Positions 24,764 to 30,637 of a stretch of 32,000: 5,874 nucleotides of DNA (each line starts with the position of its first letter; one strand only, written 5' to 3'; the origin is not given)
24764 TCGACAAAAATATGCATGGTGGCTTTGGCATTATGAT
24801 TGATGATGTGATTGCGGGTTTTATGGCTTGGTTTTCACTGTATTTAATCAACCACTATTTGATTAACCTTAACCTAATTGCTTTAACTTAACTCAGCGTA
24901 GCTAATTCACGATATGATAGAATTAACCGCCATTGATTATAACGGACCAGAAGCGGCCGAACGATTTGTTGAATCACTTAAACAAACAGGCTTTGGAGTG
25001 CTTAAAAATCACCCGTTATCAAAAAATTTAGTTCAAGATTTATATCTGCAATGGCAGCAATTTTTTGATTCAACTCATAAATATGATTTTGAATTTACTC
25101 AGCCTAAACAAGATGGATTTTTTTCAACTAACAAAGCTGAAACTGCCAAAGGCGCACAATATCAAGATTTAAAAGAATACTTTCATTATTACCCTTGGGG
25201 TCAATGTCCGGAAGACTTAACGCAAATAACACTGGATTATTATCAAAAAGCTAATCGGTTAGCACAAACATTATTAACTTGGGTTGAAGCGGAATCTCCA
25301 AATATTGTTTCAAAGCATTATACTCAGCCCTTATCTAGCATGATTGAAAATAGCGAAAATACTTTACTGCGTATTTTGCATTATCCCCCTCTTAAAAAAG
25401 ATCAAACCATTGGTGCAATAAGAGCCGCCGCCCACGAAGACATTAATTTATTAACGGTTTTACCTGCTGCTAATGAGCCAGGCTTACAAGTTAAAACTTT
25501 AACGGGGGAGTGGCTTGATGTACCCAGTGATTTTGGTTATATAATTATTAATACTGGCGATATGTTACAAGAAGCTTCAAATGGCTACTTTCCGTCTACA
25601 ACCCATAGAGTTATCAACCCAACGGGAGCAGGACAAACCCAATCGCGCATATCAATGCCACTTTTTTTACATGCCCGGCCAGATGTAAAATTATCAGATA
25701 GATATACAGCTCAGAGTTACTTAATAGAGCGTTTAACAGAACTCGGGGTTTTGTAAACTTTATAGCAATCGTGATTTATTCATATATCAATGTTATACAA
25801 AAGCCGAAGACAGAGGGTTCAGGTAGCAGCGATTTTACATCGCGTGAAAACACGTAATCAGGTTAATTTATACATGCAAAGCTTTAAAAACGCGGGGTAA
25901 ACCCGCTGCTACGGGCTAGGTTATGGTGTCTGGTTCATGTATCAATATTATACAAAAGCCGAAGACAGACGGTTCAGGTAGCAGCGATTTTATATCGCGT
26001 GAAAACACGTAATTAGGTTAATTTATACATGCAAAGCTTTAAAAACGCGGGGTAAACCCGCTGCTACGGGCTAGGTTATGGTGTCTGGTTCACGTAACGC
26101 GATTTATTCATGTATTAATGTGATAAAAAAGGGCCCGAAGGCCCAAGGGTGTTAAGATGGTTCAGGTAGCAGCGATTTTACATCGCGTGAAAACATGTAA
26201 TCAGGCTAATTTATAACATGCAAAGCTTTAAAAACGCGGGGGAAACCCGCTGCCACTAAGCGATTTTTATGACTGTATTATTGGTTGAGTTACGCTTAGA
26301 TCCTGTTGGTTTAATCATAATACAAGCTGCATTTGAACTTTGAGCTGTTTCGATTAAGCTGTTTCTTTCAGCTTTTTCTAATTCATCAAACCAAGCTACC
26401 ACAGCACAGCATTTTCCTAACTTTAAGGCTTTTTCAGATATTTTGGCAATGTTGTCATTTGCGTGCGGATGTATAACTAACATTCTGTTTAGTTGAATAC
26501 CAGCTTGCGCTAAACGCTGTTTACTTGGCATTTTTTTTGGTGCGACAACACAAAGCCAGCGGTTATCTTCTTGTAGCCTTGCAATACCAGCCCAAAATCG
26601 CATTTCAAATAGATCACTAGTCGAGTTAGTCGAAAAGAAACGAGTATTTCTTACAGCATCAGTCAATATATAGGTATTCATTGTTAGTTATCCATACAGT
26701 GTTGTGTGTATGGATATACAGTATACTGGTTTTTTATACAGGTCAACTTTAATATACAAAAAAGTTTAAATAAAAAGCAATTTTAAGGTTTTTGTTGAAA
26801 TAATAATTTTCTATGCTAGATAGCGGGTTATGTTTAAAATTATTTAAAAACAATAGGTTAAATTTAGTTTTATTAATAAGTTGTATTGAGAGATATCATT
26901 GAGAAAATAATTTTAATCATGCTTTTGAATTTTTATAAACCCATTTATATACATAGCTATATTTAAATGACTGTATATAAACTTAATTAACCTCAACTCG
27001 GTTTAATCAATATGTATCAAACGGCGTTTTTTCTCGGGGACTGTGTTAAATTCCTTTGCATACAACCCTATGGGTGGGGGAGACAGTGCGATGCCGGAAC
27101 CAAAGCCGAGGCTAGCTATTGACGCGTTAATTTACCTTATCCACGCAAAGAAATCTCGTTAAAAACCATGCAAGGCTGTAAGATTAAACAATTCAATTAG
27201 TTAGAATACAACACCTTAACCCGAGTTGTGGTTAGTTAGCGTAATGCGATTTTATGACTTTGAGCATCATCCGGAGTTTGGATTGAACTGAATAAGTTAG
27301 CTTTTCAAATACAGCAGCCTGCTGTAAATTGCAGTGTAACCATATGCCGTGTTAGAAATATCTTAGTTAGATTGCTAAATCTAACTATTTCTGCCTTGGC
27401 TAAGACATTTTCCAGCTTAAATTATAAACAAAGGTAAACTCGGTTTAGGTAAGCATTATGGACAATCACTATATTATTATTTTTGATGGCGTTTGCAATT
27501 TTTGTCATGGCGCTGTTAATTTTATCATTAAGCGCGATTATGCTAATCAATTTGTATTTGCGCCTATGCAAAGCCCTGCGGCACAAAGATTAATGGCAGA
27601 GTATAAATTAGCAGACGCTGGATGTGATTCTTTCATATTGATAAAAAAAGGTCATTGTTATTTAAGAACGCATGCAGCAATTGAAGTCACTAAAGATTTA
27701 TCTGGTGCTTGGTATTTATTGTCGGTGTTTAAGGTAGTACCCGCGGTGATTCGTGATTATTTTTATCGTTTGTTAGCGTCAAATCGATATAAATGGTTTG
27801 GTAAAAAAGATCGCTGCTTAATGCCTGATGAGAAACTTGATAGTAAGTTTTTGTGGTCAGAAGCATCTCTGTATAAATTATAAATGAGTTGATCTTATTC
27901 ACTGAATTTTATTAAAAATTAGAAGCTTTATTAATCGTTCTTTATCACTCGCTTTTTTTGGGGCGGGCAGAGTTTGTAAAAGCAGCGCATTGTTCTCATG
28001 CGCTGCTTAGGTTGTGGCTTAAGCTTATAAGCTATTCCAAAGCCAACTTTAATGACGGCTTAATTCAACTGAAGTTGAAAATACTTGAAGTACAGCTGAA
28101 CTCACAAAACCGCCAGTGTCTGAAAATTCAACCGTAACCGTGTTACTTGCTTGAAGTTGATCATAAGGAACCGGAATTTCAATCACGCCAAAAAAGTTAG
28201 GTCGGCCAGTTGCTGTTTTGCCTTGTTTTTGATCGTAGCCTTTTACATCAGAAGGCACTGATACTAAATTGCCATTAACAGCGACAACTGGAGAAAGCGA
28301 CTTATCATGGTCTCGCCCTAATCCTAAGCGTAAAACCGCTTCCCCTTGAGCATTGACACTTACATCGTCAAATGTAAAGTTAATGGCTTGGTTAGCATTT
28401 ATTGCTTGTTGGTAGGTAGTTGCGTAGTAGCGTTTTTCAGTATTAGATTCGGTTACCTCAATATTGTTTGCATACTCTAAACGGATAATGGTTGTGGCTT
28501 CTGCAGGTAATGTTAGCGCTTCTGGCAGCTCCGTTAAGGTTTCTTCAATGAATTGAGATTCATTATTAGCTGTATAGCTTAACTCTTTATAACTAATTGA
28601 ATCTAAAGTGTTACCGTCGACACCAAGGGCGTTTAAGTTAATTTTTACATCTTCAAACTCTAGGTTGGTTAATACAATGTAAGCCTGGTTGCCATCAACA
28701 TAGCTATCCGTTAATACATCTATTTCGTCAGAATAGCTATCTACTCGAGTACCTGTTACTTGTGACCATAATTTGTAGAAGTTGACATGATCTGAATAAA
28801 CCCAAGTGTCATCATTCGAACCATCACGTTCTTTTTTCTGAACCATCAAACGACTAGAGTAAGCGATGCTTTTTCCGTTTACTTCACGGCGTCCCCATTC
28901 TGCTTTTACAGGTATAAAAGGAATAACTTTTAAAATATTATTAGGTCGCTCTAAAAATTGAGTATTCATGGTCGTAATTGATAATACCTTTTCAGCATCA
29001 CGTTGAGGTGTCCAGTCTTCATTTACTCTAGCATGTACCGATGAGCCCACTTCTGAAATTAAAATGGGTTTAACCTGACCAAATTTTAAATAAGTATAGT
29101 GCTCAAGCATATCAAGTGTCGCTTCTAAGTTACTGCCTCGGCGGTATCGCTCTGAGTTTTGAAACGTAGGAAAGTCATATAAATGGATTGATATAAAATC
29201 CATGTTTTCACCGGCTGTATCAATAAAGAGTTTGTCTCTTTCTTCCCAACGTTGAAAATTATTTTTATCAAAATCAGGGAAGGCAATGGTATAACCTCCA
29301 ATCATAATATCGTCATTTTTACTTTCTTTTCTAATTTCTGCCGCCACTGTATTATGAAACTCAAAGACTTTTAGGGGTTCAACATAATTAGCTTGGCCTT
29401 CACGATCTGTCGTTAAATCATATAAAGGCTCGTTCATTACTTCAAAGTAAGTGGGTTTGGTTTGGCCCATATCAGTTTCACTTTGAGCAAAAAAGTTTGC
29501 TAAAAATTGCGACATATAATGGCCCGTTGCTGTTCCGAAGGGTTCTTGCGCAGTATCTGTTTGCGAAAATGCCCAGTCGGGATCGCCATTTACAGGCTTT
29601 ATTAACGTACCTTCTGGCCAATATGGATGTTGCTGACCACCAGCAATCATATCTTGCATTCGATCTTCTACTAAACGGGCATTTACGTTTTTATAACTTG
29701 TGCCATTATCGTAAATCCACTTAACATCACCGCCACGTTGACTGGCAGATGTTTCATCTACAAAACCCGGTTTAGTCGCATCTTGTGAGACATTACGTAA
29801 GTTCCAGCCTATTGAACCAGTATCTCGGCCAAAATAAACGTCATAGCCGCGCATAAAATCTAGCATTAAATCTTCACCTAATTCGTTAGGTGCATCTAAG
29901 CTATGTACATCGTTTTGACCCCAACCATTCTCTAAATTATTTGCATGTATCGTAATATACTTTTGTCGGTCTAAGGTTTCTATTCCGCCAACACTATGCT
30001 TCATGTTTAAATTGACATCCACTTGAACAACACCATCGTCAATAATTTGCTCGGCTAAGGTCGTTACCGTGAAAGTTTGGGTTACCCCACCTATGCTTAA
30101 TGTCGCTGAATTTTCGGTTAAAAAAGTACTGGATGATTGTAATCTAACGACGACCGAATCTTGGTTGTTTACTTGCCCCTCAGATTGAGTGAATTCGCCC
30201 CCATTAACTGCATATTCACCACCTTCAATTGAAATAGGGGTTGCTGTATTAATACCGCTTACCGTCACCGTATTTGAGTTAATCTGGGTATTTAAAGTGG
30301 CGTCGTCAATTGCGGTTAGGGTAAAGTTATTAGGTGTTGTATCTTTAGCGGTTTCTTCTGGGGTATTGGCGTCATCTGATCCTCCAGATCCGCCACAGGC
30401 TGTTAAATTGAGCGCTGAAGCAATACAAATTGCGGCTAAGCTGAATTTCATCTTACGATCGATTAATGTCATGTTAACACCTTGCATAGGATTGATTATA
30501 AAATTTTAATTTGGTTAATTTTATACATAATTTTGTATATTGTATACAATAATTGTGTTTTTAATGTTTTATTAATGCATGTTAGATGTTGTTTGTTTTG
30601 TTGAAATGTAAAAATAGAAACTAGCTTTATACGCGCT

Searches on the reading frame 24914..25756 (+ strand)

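Call 36: search_protein_families(library=ncbifam, proteins=[window:24914-25756:+], max_evalue=0.00001)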
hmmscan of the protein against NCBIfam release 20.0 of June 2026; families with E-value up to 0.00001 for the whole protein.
window:24914-25756:+ (280 aa): 0 families

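Call 75: search_protein_families(library=pfam, proteins=[window:24914-25756:+], max_evalue=0.001)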
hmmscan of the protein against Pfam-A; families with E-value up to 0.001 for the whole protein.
window:24914-25756:+ (280 aa): 2 families
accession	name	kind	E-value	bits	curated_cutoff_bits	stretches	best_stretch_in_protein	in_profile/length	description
PF03171.26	2OG-FeII_Oxy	-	5.6e-18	65.6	23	1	151-253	4-100/101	2OG-Fe(II) oxygenase superfamily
PF14226.12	DIOX_N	-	3.1e-08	34.7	27.3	1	11-95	14-97/117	non-haem dioxygenase in morphine synthesis N-terminal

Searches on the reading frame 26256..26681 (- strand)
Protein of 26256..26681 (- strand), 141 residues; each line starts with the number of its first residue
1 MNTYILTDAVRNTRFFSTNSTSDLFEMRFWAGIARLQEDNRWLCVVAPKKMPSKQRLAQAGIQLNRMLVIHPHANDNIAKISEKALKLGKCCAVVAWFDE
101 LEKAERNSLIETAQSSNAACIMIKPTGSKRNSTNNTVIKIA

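Call 36: search_protein_families(library=ncbifam, proteins=[window:26256-26681:-], max_evalue=0.00001)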
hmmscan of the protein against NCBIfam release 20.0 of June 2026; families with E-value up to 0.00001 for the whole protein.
window:26256-26681:- (141 aa): 4 families
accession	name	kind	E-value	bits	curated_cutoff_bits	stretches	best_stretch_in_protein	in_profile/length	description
NF041583.1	SOS_SulA_aeru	exception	1.3e-16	60.9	150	1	37-123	68-154/157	SOS-induced cell division inhibitor SulA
NF033429.2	ImuA_translesion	equivalog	1.7e-15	57.4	150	1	30-133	54-157/181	translesion DNA synthesis-associated protein ImuA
TIGR00623.2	SOS_SulA_coli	exception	1.1e-14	54.6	150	1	35-137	55-159/168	SOS-induced cell division inhibitor SulA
NF007892.0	PRK10595.1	equivalog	2.3e-14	53.5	162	1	35-134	57-156/169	cell division inhibitor SulA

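Call 75: search_protein_families(library=pfam, proteins=[window:26256-26681:-], max_evalue=0.001)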
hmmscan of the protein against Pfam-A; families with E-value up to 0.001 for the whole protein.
window:26256-26681:- (141 aa): 1 family
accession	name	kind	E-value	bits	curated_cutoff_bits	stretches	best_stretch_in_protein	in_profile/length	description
PF03846.20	SulA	-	7.9e-07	29.7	23.1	1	33-98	25-90/91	Cell division inhibitor SulA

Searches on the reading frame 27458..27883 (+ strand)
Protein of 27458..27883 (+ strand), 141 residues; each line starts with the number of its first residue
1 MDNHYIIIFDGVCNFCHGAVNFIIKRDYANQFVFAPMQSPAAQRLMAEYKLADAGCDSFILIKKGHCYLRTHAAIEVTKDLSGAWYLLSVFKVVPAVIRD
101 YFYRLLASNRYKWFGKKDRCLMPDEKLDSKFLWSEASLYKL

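Call 36: search_protein_families(library=ncbifam, proteins=[window:27458-27883:+], max_evalue=0.00001)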
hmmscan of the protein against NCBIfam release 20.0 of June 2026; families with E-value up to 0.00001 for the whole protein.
window:27458-27883:+ (141 aa): 0 families

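Call 75: search_protein_families(library=pfam, proteins=[window:27458-27883:+], max_evalue=0.001)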
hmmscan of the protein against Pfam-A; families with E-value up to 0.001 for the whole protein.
window:27458-27883:+ (141 aa): 1 family
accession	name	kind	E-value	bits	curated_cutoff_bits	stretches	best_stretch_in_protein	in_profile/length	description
PF04134.17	DCC1-like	-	7.7e-28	98.4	27.8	1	7-116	1-113/113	DCC1-like thiol-disulfide oxidoreductase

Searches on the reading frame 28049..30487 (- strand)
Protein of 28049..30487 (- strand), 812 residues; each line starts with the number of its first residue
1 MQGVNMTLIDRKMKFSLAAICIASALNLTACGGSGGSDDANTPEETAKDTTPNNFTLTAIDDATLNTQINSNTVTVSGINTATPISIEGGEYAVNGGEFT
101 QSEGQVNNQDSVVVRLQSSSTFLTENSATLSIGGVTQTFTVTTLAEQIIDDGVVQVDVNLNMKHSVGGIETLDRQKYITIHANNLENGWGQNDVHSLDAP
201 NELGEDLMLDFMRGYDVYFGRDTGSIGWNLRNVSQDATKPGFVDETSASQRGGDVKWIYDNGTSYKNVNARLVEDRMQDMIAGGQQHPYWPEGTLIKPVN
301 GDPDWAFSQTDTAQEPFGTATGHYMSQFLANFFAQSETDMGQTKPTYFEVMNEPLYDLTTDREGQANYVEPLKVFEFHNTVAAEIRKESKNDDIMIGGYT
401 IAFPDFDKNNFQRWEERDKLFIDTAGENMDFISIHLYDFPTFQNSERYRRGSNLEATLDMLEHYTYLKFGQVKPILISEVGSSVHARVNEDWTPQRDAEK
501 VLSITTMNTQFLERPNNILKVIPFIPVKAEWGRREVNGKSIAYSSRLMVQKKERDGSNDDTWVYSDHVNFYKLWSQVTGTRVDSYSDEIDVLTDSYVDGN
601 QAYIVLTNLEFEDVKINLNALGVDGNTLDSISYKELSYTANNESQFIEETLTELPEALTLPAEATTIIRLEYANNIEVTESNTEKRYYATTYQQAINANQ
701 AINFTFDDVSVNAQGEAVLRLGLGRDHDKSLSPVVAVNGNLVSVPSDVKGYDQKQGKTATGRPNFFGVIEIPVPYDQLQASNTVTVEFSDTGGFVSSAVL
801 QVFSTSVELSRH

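Call 36: search_protein_families(library=ncbifam, proteins=[window:28049-30487:-], max_evalue=0.00001)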
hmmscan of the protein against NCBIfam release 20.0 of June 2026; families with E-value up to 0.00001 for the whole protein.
window:28049-30487:- (812 aa): 0 families

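Call 75: search_protein_families(library=pfam, proteins=[window:28049-30487:-], max_evalue=0.001)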
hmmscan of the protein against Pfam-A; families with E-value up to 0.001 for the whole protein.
window:28049-30487:- (812 aa): 2 families
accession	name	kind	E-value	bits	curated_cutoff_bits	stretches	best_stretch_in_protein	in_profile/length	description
PF18040.7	BPA_C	-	2.1e-29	101.9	26.2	1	703-803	1-95/95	beta porphyranase A C-terminal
PF18206.8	Porphyrn_cat_1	-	2e-27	96.3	27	1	590-694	1-105/105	Porphyranase beta-sandwich domain 1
